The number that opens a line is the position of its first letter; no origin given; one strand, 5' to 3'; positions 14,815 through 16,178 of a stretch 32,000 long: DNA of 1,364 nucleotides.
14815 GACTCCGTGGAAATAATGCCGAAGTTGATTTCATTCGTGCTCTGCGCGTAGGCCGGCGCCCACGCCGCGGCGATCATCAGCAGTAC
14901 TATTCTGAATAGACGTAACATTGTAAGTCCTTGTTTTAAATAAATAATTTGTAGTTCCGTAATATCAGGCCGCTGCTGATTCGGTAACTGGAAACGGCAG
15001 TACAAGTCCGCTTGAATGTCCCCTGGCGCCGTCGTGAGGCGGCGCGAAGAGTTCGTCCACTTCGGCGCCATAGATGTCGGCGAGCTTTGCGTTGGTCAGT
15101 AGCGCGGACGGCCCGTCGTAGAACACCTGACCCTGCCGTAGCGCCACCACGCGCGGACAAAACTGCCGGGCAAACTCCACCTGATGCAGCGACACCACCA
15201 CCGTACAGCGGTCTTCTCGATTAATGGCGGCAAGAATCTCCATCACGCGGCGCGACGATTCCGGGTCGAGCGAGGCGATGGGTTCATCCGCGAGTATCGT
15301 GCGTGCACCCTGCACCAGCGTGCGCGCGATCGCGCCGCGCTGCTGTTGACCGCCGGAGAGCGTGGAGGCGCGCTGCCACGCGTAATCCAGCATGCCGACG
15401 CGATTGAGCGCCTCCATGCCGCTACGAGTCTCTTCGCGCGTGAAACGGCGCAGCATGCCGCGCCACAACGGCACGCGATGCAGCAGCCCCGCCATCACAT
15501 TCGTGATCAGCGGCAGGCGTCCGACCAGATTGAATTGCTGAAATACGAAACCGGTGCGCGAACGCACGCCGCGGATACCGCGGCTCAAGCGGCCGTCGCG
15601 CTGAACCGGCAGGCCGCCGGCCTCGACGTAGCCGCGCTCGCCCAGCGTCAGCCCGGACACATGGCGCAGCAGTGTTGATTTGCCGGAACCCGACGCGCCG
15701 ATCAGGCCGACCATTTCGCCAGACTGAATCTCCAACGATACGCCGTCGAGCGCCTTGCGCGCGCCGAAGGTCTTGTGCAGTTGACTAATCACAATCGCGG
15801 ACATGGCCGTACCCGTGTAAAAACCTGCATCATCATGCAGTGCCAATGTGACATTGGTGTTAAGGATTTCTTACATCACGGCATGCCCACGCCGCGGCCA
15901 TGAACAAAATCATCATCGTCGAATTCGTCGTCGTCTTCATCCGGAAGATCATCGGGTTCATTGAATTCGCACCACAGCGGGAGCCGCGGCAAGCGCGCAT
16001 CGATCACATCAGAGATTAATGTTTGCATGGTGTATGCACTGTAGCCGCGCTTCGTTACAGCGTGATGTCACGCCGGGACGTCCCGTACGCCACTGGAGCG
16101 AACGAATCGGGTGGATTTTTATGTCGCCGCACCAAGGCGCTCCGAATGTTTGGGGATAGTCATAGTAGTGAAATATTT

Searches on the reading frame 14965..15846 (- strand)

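Call 7: search_protein_families(library=pfam, proteins=[window:14965-15846:-], max_evalue=0.001)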
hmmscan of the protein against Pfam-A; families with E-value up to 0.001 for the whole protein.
window:14965-15846:- (293 aa): 3 families
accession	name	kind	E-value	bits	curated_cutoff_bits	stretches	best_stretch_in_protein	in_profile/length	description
PF00005.33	ABC_tran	-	4.7e-27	95.7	25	1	33-191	1-137/137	ABC transporter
PF13304.12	AAA_21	-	5e-06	27.2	27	0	46-64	2-20/304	AAA domain, putative AbiEii toxin, Type IV TA system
PF13555.12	AAA_29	-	0.00037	20.6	27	1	33-60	12-39/61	P-loop containing region of AAA domain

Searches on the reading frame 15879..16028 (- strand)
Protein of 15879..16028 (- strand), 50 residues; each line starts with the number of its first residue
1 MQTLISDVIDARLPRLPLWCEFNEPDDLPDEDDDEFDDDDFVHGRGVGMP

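Call 75: search_protein_families(library=pfam, proteins=[window:15879-16028:-], max_evalue=0.01)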
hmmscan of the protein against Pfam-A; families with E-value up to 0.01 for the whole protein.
seq(50 aa): 0 families
